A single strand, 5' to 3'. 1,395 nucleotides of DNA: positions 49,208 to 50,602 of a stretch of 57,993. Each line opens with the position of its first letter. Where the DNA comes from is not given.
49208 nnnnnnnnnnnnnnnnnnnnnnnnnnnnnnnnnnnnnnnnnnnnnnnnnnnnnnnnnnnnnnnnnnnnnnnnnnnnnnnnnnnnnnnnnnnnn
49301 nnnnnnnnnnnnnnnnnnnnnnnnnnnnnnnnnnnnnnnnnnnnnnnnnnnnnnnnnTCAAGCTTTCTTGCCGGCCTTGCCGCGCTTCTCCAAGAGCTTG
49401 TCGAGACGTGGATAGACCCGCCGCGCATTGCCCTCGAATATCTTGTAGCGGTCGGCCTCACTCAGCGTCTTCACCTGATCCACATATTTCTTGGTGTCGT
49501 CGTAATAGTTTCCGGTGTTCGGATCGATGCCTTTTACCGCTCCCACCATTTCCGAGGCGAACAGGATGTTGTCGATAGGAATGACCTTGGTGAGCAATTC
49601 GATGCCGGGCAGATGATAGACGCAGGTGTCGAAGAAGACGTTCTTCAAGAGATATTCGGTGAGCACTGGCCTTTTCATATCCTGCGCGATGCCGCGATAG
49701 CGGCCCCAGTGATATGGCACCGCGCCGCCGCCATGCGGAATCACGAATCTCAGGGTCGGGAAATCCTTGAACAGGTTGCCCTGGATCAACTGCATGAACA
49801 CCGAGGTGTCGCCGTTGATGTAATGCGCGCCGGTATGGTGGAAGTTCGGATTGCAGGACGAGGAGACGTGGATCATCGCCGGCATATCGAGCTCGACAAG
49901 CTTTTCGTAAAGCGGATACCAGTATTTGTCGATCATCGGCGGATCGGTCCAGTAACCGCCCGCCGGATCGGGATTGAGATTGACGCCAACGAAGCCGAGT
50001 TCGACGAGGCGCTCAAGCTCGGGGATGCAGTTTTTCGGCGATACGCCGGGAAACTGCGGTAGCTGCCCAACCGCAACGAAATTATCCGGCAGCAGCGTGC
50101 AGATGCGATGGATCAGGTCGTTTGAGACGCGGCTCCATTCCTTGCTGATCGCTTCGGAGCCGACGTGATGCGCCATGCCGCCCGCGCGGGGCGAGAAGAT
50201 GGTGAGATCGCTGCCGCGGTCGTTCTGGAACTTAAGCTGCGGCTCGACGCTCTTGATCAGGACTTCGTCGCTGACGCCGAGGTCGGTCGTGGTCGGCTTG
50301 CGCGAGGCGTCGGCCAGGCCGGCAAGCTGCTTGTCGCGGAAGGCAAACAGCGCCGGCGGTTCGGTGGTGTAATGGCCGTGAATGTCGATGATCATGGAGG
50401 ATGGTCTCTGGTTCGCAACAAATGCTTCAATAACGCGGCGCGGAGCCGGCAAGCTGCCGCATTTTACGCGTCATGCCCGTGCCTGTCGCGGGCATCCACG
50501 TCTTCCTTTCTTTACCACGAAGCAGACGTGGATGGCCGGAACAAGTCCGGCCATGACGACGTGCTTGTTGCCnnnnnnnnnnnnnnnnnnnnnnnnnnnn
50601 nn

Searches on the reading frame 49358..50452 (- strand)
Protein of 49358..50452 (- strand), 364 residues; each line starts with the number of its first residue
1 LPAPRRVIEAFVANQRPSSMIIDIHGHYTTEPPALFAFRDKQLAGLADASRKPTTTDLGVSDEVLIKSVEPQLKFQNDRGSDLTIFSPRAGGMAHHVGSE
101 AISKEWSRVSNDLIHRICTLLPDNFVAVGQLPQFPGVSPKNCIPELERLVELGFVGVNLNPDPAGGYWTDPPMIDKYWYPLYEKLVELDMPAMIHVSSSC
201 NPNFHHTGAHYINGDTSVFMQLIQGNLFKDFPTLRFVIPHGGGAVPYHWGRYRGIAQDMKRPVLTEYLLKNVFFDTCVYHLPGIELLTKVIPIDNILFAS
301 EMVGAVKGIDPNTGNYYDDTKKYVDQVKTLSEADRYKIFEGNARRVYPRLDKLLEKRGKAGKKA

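Call 52: search_protein_families(library=pfam, proteins=[window:49358-50452:-], max_evalue=0.0001)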
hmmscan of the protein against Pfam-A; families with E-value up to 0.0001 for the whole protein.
window:49358-50452:- (364 aa): 1 family
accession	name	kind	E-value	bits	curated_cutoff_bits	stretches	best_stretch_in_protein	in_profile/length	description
PF04909.20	Amidohydro_2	-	3.6e-47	161.9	26.4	1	22-348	1-288/289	Amidohydrolase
